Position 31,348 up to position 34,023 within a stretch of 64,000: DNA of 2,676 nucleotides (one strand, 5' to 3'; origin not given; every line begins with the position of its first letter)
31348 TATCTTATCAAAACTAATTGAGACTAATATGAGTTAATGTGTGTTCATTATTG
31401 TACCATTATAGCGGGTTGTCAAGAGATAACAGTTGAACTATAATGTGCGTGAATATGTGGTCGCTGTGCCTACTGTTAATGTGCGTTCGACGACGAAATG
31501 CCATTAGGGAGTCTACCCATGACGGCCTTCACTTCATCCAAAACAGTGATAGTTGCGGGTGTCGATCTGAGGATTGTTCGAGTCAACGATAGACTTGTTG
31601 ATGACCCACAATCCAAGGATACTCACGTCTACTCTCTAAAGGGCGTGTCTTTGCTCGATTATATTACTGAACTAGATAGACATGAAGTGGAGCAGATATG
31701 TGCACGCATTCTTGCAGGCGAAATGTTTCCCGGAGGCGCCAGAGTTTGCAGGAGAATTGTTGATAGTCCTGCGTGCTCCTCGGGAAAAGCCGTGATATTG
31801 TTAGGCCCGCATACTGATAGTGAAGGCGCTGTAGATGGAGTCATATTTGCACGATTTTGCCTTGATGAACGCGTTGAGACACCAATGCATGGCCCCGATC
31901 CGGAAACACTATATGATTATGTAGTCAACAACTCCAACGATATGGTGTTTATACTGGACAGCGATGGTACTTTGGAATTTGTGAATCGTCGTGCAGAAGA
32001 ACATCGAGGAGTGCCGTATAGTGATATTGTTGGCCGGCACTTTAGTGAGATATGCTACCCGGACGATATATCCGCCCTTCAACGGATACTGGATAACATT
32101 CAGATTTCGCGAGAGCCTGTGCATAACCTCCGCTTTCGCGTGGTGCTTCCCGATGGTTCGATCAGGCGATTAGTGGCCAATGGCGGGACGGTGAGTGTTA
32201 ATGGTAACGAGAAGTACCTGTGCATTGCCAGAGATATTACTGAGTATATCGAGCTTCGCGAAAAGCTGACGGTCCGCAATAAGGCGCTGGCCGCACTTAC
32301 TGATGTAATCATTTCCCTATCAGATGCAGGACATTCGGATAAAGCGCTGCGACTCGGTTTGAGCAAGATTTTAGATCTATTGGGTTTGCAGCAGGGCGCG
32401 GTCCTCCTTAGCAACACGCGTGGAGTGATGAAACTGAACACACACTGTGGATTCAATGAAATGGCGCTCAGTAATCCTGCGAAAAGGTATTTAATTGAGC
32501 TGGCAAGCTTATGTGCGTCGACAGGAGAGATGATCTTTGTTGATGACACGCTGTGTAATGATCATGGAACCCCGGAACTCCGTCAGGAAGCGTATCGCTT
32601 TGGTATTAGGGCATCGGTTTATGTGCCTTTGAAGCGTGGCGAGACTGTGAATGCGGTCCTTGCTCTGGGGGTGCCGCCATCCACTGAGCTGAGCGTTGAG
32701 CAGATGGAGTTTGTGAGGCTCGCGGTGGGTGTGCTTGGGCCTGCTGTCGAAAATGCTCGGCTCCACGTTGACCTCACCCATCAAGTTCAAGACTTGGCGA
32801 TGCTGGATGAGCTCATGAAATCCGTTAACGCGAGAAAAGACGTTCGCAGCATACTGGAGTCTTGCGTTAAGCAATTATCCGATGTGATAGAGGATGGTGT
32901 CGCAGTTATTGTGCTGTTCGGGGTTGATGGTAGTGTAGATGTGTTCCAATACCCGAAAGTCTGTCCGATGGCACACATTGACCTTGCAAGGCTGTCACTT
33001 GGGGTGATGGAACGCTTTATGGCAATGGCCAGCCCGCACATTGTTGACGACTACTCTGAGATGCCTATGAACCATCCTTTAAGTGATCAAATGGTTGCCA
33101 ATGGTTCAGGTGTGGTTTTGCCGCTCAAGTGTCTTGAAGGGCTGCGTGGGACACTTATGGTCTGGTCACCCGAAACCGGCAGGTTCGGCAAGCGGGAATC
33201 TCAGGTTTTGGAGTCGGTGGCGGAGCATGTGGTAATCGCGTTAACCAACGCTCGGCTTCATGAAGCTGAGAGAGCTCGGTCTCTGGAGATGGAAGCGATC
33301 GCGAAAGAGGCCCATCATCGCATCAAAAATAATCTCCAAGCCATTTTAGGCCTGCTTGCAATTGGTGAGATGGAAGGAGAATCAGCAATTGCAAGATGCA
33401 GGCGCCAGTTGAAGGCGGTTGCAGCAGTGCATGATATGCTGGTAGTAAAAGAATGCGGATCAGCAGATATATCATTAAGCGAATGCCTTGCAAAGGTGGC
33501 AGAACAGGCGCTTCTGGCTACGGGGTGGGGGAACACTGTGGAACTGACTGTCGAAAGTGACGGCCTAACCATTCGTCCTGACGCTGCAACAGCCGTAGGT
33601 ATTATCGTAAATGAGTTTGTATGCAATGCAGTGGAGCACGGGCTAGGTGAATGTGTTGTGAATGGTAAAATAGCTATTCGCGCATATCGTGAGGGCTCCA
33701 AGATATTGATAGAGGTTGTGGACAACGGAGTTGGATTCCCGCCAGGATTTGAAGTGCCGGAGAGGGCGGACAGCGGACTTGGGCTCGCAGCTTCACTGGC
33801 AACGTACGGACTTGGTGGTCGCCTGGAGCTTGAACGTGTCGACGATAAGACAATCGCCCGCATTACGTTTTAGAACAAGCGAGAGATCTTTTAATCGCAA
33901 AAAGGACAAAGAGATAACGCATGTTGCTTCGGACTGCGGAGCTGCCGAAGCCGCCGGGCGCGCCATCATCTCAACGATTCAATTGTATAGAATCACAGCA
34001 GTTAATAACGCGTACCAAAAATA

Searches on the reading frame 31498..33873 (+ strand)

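Call 11: search_protein_families(library=pfam, proteins=[window:31498-33873:+])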
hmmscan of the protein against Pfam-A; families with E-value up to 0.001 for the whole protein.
window:31498-33873:+ (791 aa): 10 families
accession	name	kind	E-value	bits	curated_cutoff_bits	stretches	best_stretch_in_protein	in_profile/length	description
PF13185.12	GAF_2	-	3.5e-17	63.3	28.6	2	448-582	3-135/136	GAF domain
PF08448.16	PAS_4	-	1.3e-12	48.3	23.1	1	143-249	1-107/110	PAS fold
PF00989.32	PAS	-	2.2e-11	44.2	22.6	1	139-247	3-113/113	PAS fold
PF13492.12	GAF_3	-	7.3e-10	39.8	27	1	290-419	12-129/129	GAF domain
PF07568.18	HisKA_2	-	1.8e-09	38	22.3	1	604-671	1-72/76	Histidine kinase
PF01590.32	GAF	-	8e-09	36.6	22.4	1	283-410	5-126/133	GAF domain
PF13426.13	PAS_9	-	2.4e-08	34.6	27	1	147-249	1-103/103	PAS domain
PF13581.12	HATPase_c_2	-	1.1e-07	32.4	27.4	1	692-764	24-103/127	Histidine kinase-like ATPase domain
PF02518.31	HATPase_c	-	3.7e-06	27.8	26.4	1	700-781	6-96/111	Histidine kinase-, DNA gyrase B-, and HSP90-like ATPase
PF13188.13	PAS_8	-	8.6e-05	22.7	21.8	1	139-187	3-52/65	PAS domain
